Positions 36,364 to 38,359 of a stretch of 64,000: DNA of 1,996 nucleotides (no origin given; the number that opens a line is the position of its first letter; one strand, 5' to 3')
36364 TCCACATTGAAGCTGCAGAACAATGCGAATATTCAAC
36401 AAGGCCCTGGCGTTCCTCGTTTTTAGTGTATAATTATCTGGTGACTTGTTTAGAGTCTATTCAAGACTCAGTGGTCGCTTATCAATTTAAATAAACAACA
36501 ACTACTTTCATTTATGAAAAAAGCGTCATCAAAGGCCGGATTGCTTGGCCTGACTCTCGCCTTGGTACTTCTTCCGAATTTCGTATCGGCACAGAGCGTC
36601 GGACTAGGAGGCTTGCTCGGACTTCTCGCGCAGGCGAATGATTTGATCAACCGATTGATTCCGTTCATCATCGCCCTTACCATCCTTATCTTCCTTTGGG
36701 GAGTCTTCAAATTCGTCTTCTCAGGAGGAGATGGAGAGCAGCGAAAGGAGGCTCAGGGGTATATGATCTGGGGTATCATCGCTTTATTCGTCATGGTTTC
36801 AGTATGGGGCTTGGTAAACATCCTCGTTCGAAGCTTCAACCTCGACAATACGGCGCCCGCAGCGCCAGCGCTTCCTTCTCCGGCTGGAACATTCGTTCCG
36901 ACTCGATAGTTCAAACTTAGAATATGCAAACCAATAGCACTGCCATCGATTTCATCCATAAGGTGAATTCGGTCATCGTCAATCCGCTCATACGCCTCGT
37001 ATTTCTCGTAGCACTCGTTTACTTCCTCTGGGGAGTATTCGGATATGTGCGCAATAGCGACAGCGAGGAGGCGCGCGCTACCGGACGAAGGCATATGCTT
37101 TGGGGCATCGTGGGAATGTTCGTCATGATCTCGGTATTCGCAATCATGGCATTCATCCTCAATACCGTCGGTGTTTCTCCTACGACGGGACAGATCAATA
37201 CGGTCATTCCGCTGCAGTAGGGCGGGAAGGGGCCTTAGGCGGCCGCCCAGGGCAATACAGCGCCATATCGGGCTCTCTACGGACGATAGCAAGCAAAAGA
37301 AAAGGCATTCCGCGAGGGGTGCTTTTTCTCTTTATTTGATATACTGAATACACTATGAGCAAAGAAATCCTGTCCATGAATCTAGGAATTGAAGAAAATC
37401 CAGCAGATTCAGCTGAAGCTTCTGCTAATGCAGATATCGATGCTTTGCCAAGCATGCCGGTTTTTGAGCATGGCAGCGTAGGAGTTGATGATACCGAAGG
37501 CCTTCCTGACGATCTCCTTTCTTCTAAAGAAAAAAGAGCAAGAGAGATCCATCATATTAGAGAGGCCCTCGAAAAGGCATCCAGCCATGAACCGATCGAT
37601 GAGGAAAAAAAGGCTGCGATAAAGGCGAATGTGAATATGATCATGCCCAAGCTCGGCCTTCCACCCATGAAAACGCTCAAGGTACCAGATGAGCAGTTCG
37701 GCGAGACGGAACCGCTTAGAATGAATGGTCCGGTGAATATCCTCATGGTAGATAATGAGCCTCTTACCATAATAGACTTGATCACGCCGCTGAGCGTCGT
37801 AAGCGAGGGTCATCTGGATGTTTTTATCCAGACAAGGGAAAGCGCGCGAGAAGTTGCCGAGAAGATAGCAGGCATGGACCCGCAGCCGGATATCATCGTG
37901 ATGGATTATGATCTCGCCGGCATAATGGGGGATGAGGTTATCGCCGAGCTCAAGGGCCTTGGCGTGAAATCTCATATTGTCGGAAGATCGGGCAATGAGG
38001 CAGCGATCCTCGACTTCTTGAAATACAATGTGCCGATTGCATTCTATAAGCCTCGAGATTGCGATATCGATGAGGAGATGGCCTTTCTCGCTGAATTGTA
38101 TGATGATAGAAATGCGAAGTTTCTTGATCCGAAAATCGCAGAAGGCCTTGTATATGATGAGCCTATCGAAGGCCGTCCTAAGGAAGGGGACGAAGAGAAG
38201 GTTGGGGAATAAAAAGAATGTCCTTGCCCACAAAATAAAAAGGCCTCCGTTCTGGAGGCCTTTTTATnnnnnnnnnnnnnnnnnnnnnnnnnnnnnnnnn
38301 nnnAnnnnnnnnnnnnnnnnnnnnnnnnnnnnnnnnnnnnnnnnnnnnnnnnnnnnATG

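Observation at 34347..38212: Tandem array of six VirB2/TrbC-like (T4SS-pilin-type) paralogs with no secretion ATPase in sight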

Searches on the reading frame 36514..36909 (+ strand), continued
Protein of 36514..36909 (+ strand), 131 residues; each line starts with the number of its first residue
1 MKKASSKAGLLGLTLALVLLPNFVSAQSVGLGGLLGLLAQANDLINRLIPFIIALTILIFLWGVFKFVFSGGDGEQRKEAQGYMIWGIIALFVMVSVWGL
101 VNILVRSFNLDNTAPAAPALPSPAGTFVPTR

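Call 68: find_related_loci(query=A2, collection=genome_contigs, flank=10000)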
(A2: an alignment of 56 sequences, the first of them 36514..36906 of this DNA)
Query A2 (131 aa) in genome_contigs; peptide patterns used: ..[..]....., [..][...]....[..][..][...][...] (x = any residue, [..] = any of these).
482 stretches matched a pattern; 399 encode a relative of the query (tblastn E <= 1e-3); the best 80 are kept; 79 distinct loci.
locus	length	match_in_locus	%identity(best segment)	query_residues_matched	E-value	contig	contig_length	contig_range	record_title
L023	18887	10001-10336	77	14-127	6e-54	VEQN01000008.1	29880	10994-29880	MAG: Candidatus Taylorbacteria bacterium isolate ZLKRG15 NODE_1214_length_29880_cov_4.568615, whole genome shotgun seque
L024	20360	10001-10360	75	7-127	2e-53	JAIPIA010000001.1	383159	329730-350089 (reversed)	MAG: Candidatus Paceibacterota bacterium isolate Tobar12.5m-G42 Tobar12-5m-C10, whole genome shotgun sequence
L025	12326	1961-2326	73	1-128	1e-53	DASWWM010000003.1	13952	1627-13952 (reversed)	MAG TPA_asm: Candidatus Paceibacterota bacterium isolate SMAG_U3656 k141_242028, whole genome shotgun sequence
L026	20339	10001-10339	76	14-128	1e-52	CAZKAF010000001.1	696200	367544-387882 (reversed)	MAG TPA_asm: uncultured Candidatus Saccharibacteria bacterium isolate SRP344714_co1_229 genome assembly, contig: NODE_5_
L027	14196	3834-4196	70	1-127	2e-52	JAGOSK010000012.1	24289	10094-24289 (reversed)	MAG: Candidatus Paceibacterota bacterium isolate Gw_Eff_bin_316 Gw_Eff_4066_length_24289_cov_24.035924, whole genome sho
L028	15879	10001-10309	77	26-128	1e-50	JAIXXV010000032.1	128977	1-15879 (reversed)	MAG: bacterium isolate D4_MAG_00069 pond_D4_MAG_00069_000000000019, whole genome shotgun sequence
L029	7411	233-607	71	1-127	2e-49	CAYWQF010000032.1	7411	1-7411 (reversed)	MAG TPA_asm: uncultured Candidatus Saccharibacteria bacterium isolate SRP292972_co3_134 genome assembly, contig: NODE_37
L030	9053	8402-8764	66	1-127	1e-48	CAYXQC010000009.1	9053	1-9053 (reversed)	MAG TPA_asm: uncultured Candidatus Saccharibacteria bacterium isolate SRP219642_co7_377 genome assembly, contig: NODE_11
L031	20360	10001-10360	66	1-127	4e-48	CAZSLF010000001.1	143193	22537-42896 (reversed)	MAG TPA_asm: uncultured Candidatus Saccharibacteria bacterium isolate SRP286056_co1_598 genome assembly, contig: NODE_74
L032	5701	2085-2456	69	1-127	1e-47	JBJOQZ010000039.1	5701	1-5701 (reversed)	MAG: Candidatus Parcubacteria bacterium isolate yakimariver_2019_sw_WHONDRS-S19S_0060_B_bin.61 scaffold_266231, whole ge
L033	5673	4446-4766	72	1-113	7e-48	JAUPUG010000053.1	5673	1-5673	MAG: Patescibacteria group bacterium isolate erpe_2018_sw_12hr_WHONDRS-SW48-000089_B_bin.38 scaffold_289489, whole genom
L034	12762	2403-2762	67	1-127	5e-47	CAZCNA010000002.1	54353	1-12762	MAG TPA_asm: uncultured Candidatus Saccharibacteria bacterium isolate SRP220891_co5_247 genome assembly, contig: NODE_19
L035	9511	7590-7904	73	21-122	4e-46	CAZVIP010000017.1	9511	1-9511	MAG TPA_asm: uncultured Candidatus Saccharibacteria bacterium isolate SRP301943_co4_11 genome assembly, contig: NODE_248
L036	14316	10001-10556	71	31-130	2e-45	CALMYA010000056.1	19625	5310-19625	MAG TPA_asm: uncultured bacterium isolate SRR6158316_bin.29_CONCOCT_v1.1_MAG genome assembly, contig: ERZ1749643.334, wh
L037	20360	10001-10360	65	1-127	6e-45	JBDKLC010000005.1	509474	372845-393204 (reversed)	MAG: Candidatus Parcubacteria bacterium isolate hopbrook_2019_sw_WHONDRS-S19S_0012_B_bin.20 scaffold_424427, whole genom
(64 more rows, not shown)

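Call 77: search_protein_families(library=phrogs, proteins=[window:36514-36906:+], max_evalue=0.01)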
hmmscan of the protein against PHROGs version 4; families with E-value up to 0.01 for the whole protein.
window:36514-36906:+ (131 aa): 0 families

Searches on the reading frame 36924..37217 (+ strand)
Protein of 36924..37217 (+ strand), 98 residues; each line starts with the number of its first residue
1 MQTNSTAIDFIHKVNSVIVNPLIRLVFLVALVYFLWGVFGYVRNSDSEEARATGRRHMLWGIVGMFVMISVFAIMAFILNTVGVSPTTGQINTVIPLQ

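Call 3: search_protein_families(library=pfam, proteins=[window:36924-37217:+], max_evalue=1)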
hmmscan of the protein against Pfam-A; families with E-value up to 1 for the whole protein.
window:36924-37217:+ (98 aa): 8 families
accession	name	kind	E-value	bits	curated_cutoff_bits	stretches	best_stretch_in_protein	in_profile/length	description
PF18895.5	T4SS_pilin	-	9.8e-07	29.2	26.6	1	18-75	12-68/71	Type IV secretion system pilin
PF05478.16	Prominin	-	9.8e-05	21.1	34.3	1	12-85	416-492/799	Prominin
PF06653.16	Claudin_3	-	0.0063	16.9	28.7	1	27-92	62-127/163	Tight junction protein, Claudin-like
PF07264.17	EI24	-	0.012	16.1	32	1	17-82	18-82/199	Sulfate transporter CysZ/Etoposide-induced protein 2.4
PF17197.9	DUF5134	-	0.019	15.4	29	1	24-81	34-79/152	Domain of unknown function (DUF5134)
PF10160.15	Tmemb_40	-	0.02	14.8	25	1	9-85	32-104/255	Predicted membrane protein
PF14965.11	BRI3BP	-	0.035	14.1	27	1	17-73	95-148/179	Negative regulator of p53/TP53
PF06196.17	DUF997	-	0.35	11.3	26.3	0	26-79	10-63/77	Protein of unknown function (DUF997)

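Call 4: search_protein_families(library=ncbifam, proteins=[window:36924-37217:+], max_evalue=1)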
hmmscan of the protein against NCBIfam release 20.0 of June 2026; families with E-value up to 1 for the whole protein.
window:36924-37217:+ (98 aa): 4 families
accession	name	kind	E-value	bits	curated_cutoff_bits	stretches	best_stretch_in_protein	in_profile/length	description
NF045849.1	ICE_MMCAP2_0565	equivalog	6.6e-08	32.1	40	1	16-81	14-79/80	Mbov_0395 family pilin-like conjugal transfer protein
NF042915.1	MAB_1171c_fam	subfamily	0.0038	16.3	100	1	11-87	49-127/362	MAB_1171c family putative transporter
NF033883.1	conj_TraQ_IncI1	equivalog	0.027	14.4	80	1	8-85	3-80/175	conjugal transfer protein TraQ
TIGR03943.1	TIGR03943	equivalog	0.14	11.5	88.8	1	22-83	13-76/221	TIGR03943 family putative permease subunit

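Call 77: search_protein_families(library=phrogs, proteins=[window:36924-37217:+], max_evalue=0.01)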
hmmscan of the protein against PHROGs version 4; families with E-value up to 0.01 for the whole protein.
window:36924-37217:+ (98 aa): 0 families

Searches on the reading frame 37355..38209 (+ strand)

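Call 3: search_protein_families(library=pfam, proteins=[window:37355-38209:+], max_evalue=1)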
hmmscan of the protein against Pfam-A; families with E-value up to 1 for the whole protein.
window:37355-38209:+ (285 aa): 2 families
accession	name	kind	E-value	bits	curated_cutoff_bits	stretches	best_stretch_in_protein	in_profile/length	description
PF00072.30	Response_reg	-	0.00048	20.7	30.2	1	129-223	1-90/111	Response regulator receiver domain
PF12699.13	phiKZ_IP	-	0.0016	18.2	27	1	44-119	6-81/387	phiKZ-like phage internal head proteins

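Call 4: search_protein_families(library=ncbifam, proteins=[window:37355-38209:+], max_evalue=1)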
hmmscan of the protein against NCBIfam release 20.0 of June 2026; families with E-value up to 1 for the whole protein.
window:37355-38209:+ (285 aa): 5 families
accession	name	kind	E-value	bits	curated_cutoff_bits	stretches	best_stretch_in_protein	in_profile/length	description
NF007935.0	PRK10651.1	equivalog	0.005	16.1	250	1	124-210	4-85/216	two-component system response regulator NarL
NF011896.0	PRK15369.1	equivalog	0.0073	15.9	242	1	127-200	4-72/211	two component system response regulator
NF007419.0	PRK09958.1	equivalog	0.041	13.5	251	1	128-201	2-69/204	acid-sensing system DNA-binding response regulator EvgA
NF052445.1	RespRegMctR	equivalog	0.056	12.8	300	1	127-205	2-75/205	two-component system response regulator MctR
NF041832.1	near_NosP_CTERM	subfamily_domain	0.18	10.8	400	1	127-199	252-320/370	NahK/ErcS family hybrid sensor histidine kinase/response regulator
